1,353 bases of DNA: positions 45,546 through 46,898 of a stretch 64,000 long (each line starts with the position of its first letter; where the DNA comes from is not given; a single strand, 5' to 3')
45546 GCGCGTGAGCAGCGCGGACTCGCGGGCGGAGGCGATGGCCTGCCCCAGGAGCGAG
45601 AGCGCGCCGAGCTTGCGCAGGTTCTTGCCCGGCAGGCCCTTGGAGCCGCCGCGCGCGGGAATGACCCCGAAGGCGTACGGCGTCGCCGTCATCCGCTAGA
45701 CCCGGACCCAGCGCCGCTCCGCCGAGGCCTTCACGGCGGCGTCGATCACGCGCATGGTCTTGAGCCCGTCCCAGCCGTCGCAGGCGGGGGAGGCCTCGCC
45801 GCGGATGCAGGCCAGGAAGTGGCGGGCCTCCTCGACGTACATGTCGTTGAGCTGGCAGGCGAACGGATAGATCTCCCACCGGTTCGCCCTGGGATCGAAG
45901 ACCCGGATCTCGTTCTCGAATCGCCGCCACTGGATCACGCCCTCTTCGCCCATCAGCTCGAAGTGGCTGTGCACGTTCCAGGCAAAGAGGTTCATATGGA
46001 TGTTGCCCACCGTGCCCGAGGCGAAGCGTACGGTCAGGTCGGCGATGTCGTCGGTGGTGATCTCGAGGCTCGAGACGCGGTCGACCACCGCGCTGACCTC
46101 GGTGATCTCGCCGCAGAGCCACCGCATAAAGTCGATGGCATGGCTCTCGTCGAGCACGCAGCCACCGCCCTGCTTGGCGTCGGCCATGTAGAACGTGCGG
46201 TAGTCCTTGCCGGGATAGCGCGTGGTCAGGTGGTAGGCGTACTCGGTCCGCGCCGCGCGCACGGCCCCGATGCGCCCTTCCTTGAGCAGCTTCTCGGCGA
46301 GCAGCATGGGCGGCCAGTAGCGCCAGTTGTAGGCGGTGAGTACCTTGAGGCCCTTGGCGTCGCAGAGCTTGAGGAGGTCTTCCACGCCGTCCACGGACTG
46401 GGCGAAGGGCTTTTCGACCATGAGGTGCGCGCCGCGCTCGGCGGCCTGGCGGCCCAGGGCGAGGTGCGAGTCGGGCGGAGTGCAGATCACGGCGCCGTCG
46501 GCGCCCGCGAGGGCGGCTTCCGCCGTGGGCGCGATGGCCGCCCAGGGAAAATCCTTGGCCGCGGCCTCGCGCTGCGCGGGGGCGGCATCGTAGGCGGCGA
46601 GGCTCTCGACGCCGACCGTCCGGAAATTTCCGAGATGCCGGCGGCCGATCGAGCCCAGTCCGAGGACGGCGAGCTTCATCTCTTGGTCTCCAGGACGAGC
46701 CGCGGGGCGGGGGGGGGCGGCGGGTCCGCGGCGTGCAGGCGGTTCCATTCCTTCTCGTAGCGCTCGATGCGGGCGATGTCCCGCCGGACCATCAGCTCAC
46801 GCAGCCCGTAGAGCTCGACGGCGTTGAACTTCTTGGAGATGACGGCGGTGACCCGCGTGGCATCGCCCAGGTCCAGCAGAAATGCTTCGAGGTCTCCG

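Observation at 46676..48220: Cobalamin-dependent radical SAM enzyme in the nonulosonic-acid module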

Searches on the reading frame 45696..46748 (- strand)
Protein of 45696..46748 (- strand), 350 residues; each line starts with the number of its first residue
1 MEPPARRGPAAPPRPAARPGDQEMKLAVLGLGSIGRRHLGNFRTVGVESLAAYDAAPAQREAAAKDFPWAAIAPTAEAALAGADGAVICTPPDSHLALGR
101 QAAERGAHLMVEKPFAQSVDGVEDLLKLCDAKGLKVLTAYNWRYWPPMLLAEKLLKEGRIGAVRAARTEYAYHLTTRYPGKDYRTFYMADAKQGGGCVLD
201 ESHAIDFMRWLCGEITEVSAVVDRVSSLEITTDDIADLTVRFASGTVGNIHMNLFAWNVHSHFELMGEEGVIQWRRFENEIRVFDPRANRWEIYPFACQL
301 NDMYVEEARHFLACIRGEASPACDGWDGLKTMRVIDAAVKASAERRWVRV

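Call 5: search_protein_families(library=pfam, proteins=[window:45696-46748:-], max_evalue=0.01)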
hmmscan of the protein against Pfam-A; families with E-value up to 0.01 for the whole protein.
window:45696-46748:- (350 aa): 4 families
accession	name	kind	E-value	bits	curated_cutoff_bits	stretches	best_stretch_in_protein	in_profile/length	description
PF22725.1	GFO_IDH_MocA_C3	-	8.6e-23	81.1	27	1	150-272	3-123/124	GFO/IDH/MocA C-terminal domain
PF02894.22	GFO_IDH_MocA_C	-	1.4e-21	77.7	22.9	1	153-349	2-217/218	Oxidoreductase family, C-terminal alpha/beta domain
PF01408.29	GFO_IDH_MocA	-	3e-17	63.8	24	1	25-138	2-118/120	Oxidoreductase family, NAD-binding Rossmann fold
PF03807.23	F420_oxidored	-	0.0019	19.2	21.6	0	25-100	1-77/94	NADP oxidoreductase coenzyme F420-dependent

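Call 6: search_protein_families(library=ncbifam, proteins=[window:45696-46748:-], max_evalue=0.001)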
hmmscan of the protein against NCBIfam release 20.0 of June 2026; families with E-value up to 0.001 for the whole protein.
window:45696-46748:- (350 aa): 9 families
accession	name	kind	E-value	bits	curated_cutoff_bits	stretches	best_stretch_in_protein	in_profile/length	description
TIGR04380.1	myo_inos_iolG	equivalog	1.1e-34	119.9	355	1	24-349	2-330/330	inositol 2-dehydrogenase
NF052479.1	LevoglcsnDh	equivalog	2.3e-25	89.1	650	1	86-223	75-213/386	levoglucosan dehydrogenase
NF040723.1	UDP-GlcNAcDh_Arch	equivalog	1.1e-23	84.3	450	1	24-341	1-300/302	UDP-N-acetylglucosamine 3-dehydrogenase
NF041392.1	XylDh_Gfo6_Halo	equivalog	4.1e-18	65.3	350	1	83-348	83-348/350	D-xylose 1-dehydrogenase Gfo6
NF007574.0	PRK10206.1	equivalog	1.5e-11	43.9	352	1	86-173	69-156/345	oxidoreductase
NF008607.0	PRK11579.1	subfamily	7.5e-11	41.6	330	1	83-206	65-183/346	oxidoreductase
NF052679.1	InsChiInosDhIolG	equivalog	1.1e-07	31.2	540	1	24-343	3-320/343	bifunctional inositol 2-dehydrogenase/D-chiro-inositol 1-dehydrogenase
NF058561.1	BT_2158_fam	equivalog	0.00021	20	750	1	19-130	32-144/487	glycoside 3-dehydrogenase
NF058563.1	BT_2159_fam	equivalog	0.00056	19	650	1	25-167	2-147/350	disaccharide 3-dehydrogenase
